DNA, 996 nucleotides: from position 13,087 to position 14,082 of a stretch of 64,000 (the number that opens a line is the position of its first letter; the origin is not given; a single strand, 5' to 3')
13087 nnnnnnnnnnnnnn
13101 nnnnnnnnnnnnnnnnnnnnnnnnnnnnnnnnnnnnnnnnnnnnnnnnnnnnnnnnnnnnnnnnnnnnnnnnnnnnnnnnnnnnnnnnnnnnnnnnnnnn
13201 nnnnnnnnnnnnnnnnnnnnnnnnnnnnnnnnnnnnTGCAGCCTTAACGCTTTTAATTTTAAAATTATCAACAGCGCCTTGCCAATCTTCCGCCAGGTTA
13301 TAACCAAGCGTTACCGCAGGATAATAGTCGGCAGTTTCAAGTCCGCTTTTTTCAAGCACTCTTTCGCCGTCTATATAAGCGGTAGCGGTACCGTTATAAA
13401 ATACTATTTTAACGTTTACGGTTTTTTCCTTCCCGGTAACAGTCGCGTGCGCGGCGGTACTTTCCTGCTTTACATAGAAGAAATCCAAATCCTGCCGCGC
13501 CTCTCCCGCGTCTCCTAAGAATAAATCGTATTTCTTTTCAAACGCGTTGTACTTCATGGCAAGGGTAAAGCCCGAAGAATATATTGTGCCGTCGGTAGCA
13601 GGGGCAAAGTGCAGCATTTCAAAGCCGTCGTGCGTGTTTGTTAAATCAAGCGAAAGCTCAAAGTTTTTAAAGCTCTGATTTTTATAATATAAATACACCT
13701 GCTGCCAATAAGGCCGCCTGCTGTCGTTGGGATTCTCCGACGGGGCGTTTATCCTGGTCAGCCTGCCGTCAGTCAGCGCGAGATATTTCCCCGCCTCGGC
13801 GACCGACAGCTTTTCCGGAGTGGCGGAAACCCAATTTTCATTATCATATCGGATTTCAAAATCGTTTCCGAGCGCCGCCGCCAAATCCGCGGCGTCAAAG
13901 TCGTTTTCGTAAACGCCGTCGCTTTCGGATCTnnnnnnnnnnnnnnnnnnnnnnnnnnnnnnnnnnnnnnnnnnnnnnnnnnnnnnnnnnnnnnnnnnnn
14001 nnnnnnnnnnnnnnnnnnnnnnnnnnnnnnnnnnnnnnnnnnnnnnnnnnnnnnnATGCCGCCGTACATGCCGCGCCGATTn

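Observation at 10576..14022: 1148-aa anchored protein built from four DUF1080/LamG-like jelly-roll modules with a C-terminal single TM helix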

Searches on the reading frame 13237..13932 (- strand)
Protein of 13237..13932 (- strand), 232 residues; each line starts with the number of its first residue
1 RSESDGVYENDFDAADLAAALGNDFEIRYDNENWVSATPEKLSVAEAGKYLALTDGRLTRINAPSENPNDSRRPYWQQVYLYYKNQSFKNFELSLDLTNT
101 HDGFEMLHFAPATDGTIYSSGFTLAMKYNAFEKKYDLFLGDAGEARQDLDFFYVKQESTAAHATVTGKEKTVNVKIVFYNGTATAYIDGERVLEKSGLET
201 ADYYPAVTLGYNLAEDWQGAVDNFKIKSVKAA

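Call 19: search_solved_structures(query=A1, max_evalue=10, show_alignments=2)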
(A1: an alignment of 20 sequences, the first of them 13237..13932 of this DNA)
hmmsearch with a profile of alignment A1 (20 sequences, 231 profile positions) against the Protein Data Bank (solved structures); distinct sequences matched with E-value up to 10: 3.
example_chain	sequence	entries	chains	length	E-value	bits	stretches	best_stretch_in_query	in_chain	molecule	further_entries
1y6u_A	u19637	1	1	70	0.23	14.3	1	43-77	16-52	Excisionase from transposon Tn916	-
4r2m_A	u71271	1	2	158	1.1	12.1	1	183-228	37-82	Universal stress protein F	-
4r2l_A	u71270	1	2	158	1.1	12.1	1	183-228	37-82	Universal stress protein F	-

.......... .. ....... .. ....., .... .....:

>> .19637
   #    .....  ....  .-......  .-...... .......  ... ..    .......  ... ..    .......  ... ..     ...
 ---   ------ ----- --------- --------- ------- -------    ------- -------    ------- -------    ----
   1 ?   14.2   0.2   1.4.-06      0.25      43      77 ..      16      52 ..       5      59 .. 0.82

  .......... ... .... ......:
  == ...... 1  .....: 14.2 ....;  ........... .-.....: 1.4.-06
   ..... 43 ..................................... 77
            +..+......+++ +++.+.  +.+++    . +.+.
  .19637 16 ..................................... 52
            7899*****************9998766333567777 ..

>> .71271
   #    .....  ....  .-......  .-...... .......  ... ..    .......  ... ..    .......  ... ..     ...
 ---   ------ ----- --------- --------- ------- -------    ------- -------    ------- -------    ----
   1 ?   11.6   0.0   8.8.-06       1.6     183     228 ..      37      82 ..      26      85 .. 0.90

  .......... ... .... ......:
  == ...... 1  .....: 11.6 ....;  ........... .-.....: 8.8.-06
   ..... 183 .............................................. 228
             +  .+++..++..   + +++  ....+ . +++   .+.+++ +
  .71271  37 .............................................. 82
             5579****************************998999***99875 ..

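Call 23: search_protein_families(library=pfam, alignment_id=A1, max_evalue=1)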
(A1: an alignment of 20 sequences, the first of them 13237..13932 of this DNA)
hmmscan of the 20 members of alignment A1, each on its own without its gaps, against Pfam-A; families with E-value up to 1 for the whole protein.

A. member 1, window:13237-13932:- (232 aa): 3 families
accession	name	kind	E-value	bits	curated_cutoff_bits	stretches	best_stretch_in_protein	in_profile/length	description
PF13385.13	Laminin_G_3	-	0.0012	19.4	27.6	1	164-226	75-140/151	Concanavalin A-like lectin/glucanases superfamily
PF06439.18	3keto-disac_hyd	-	0.0092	16.5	26.8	1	77-200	41-156/187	3-keto-disaccharide hydrolase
PF22925.3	TS_C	-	0.014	15.4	27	1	153-199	115-160/202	Trans-sialidase, C-terminal domain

B. families by the number of members that match (of 20 scanned): 18 families
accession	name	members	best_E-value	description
PF06439.18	3keto-disac_hyd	12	3.7e-05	3-keto-disaccharide hydrolase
PF13385.13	Laminin_G_3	11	0.00021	Concanavalin A-like lectin/glucanases superfamily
PF22925.3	TS_C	10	0.0059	Trans-sialidase, C-terminal domain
PF12445.13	FliC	3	0.046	Flagellin protein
PF16584.11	LolA_2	2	0.0041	Outer membrane lipoprotein carrier protein LolA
PF21708.4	Glyco_hydro_59_C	2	0.025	Galactocerebrosidase, C-terminal lectin domain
PF23375.1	DUF7094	2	0.025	Family of unknown function (DUF7094)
PF22522.2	DUF6998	2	0.13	Family of unknown function (DUF6998)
PF00722.28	Glyco_hydro_16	1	0.012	Glycosyl hydrolases family 16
PF18612.7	Bac_A_amyl_C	1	0.021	Bacterial Alpha amylase C-terminal domain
PF23577.1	LysM_RLK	1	0.023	LysM domain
PF02226.22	Pico_P1A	1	0.034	Picornavirus coat protein (VP4)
PF13050.11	DUF3911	1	0.041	Protein of unknown function (DUF3911)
PF07691.17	PA14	1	0.091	PA14 domain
PF14344.12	DUF4397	1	0.14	Domain of unknown function (DUF4397)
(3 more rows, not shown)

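Call 29: predict_structure(alignment_id=A1)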
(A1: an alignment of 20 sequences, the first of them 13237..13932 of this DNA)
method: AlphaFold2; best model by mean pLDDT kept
length: 232 residues; sequences in the alignment: 20
mean_pLDDT: 95.6   pTM: 0.93
mean pLDDT of the five models: 95.6, 95.1, 95.1, 94.9, 94.1
residues with pLDDT >= 90: 212; 70-90: 18; 50-70: 2; < 50: 0
segments of 3 or more residues with pLDDT < 50: none
pLDDT, mean of each block of 10 residues (from residue 1): 95 96 96 91 97 96 90 93 98 98 96 96 97 97 98 97 97 98 98 98 98 90 97 60
secondary structure, 60 per line:
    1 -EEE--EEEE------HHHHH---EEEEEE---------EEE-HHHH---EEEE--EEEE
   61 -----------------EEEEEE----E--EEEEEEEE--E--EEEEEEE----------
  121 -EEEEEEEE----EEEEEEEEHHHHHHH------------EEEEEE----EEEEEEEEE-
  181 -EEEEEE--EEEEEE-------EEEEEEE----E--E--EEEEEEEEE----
elements in order: E2-4 E7-10 H17-21 E25-30 E40-42 H44-47 E51-54 E57-60 E78-83 E91-98 E104-110 E122-129 E134-141 H142-148 E161-166 E171-179 E182-187 E190-195 E203-209 E220-228

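Call 31: search_protein_representatives(alignment_id=A1)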
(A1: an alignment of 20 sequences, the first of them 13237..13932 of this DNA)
Query: 20 sequences, 231 profile positions. Proteins with E-value up to 0.001 (for the whole library): 45; up to 1e-10: 25; up to 1e-30: 16. The best 45 are listed.
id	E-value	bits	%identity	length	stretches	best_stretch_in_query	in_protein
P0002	2.0e-275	924.2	-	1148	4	1-230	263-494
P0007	1.9e-191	649.4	-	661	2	1-231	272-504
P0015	8.5e-182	617.8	-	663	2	2-230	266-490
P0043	9.1e-175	594.8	-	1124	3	2-230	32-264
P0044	1.2e-174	594.5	-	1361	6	3-227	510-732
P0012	8.1e-171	581.9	-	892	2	6-230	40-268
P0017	4.5e-159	543.5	-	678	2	2-230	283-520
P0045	3.3e-145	498.1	-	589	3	2-230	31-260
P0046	5.1e-143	491.0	-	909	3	3-229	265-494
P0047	1.2e-112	391.6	-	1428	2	1-230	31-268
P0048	1.6e-96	338.8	-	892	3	2-227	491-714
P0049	4.0e-87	308.1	-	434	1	3-230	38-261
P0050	2.4e-56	207.4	-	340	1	5-226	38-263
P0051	7.1e-53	196.0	-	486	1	5-230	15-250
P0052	4.6e-38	147.5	-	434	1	5-229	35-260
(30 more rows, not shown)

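Call 32: search_protein_families(library=pfam, proteins=[P0043, P0044, P0045, P0046, P0047, P0048, P0049, P0050, P0051, P0052], max_evalue=0.001)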
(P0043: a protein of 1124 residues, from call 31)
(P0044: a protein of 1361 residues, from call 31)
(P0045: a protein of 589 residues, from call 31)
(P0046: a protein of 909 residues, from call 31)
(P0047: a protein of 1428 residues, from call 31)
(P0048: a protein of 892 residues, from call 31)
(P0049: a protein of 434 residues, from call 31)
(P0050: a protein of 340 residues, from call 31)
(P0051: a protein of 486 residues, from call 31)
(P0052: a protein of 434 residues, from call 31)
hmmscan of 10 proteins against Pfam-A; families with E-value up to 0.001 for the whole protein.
P0043 (1124 aa): 2 families
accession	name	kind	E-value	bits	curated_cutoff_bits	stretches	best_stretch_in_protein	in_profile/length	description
PF13472.12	Lipase_GDSL_2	-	3e-19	70.6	32.9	1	932-1112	2-178/178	GDSL-like Lipase/Acylhydrolase family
PF00657.28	Lipase_GDSL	-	7.6e-08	33.2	23.6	1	932-1117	4-208/208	GDSL-like Lipase/Acylhydrolase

P0044 (1361 aa): 3 families
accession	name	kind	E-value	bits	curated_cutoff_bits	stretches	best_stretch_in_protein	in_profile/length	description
PF06439.18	3keto-disac_hyd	-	9.8e-12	45.7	26.8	1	1070-1258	13-186/187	3-keto-disaccharide hydrolase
PF21708.4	Glyco_hydro_59_C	-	2.5e-05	24.8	27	0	437-502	108-174/175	Galactocerebrosidase, C-terminal lectin domain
PF07532.17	Big_4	-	0.00011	22.2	22.1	1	982-1023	13-55/59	Bacterial Ig-like domain (group 4)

P0045 (589 aa): 3 families
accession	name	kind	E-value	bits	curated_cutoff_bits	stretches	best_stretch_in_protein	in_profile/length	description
PF06439.18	3keto-disac_hyd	-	1.7e-06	28.7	26.8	0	113-256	44-186/187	3-keto-disaccharide hydrolase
PF07619.16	DUF1581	-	6.5e-05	23.5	27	0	443-489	3-49/84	Protein of unknown function (DUF1581)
PF21708.4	Glyco_hydro_59_C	-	0.00038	20.9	27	0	430-489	113-173/175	Galactocerebrosidase, C-terminal lectin domain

P0046 (909 aa): 1 family
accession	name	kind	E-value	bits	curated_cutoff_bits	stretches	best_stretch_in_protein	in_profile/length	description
PF00404.24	Dockerin_1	-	2.3e-05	24.9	22.9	1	802-848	1-54/57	Dockerin type I domain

P0047 (1428 aa): 5 families
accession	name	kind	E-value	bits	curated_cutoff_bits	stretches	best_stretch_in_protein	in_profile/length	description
PF01055.32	Glyco_hydro_31_2nd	-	4.6e-41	141.7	23.5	1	1025-1215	121-328/328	Glycosyl hydrolases family 31 TIM-barrel domain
PF21365.3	Glyco_hydro_31_3rd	-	1.3e-27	96.5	24.4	1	1223-1309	1-87/87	Glycosyl hydrolase family 31 C-terminal domain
PF13802.12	Gal_mutarotas_2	-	2.5e-11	44.6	27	1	706-865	4-181/184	Glycosyl hydrolase 31 N-terminal galactose mutarotase-like domain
PF00404.24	Dockerin_1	-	9.1e-06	26.2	22.9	1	569-618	2-53/57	Dockerin type I domain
PF06439.18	3keto-disac_hyd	-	0.00062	20.3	26.8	0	348-491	44-186/187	3-keto-disaccharide hydrolase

P0048 (892 aa): 1 family
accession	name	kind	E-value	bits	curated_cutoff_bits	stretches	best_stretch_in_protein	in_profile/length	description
PF06439.18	3keto-disac_hyd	-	9.1e-11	42.6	26.8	1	324-460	27-156/187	3-keto-disaccharide hydrolase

P0049 (434 aa): 1 family
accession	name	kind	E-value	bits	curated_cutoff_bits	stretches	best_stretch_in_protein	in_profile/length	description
PF00404.24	Dockerin_1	-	1.7e-10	41.4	22.9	1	328-377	2-56/57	Dockerin type I domain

P0050 (340 aa): 0 families

P0051 (486 aa): 0 families

P0052 (434 aa): 1 family
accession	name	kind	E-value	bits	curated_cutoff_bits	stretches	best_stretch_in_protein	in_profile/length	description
PF00404.24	Dockerin_1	-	8.2e-10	39.2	22.9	1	327-377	1-56/57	Dockerin type I domain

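Call 74: fold_search(model_id=the predicted structure, library=pdb)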
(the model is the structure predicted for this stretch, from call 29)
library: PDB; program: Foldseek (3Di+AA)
matches with E <= 10: 1616; with E <= 0.001: 325
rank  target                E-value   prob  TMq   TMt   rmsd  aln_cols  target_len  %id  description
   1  3zpy_B                2.2e-07  1.00  0.49  0.46   7.6       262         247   12  Crystal structure of the marine PL7 alginate lyase AlyA1 from Zobellia galactanivorans (released 2013-06-26)
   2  2cws                  2.8e-07  1.00  0.49  0.50   6.6       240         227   14  Crystal structure at 1.0 A of alginate lyase A1-II', a member of polysaccharide lyase family-7 (released 2005-11-15)
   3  3zpy_A                3.2e-07  1.00  0.52  0.49   7.1       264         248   12  Crystal structure of the marine PL7 alginate lyase AlyA1 from Zobellia galactanivorans (released 2013-06-26)
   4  6t2r                  4.4e-07  1.00  0.60  0.57   6.1       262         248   12  Prominent members of the human gut microbiota express endo-acting O-glycanases to initiate mucin breakdown (released 2020-07-08)
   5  7wwc_A                4.9e-07  1.00  0.61  0.33   5.7       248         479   13  Crystal structure of beta-1,3(4)-glucanase with Laminaritriose (released 2023-02-15)
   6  1gbg                  7.5e-07  1.00  0.54  0.58   6.5       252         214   10  BACILLUS LICHENIFORMIS BETA-GLUCANASE (released 1995-12-07)
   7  2za9                  9.3e-07  1.00  0.51  0.52   6.1       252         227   13  Crystal Structure of Alginate lyase A1-II' N141C/N199C (released 2008-05-27)
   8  3d6e_A                1.2e-06  1.00  0.50  0.60   6.8       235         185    9  Crystal structure of the engineered 1,3-1,4-beta-glucanase protein from Bacillus licheniformis (released 2009-05-19)
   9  1oq1_B                1.2e-06  1.00  0.51  0.54   5.6       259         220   10  Crystal Structure of Protein of Unknown Function with Galectin-like Fold from Bacillus subtilis (released 2003-09-23)
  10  4kbb_A                1.2e-06  1.00  0.44  0.27   8.2       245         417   11  Structure of Botulinum neurotoxin B binding domain in complex with both synaptotagmin II and GD1a (released 2013-07-03)
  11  2z42                  1.3e-06  1.00  0.49  0.49   6.1       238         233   13  Crystal Structure of Family 7 Alginate Lyase A1-II' from Sphingomonas sp. A1 (released 2008-05-27)
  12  8va4                  1.7e-06  1.00  0.59  0.57   6.0       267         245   10  Crystal structure of CapGH16_3 enzyme retrieved from capybara gut metagenome (released 2024-10-23)
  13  3i4i_B                1.7e-06  1.00  0.49  0.52   6.8       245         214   10  Crystal structure of a prokaryotic beta-1,3-1,4-glucanase (lichenase) derived from a mouse hindgut metagenome (released 2010-07-21)
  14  8xph_A                1.8e-06  1.00  0.59  0.55   5.6       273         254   11  Marine Planctomycetes laminarinase PtLam (released 2024-08-28)
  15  4bpz_B                2.1e-06  1.00  0.60  0.56   6.4       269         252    9  Crystal structure of lamA_E269S from Zobellia galactanivorans in complex with a trisaccharide of 1,3-1,4-beta-D-glucan (released 2013-12-18)
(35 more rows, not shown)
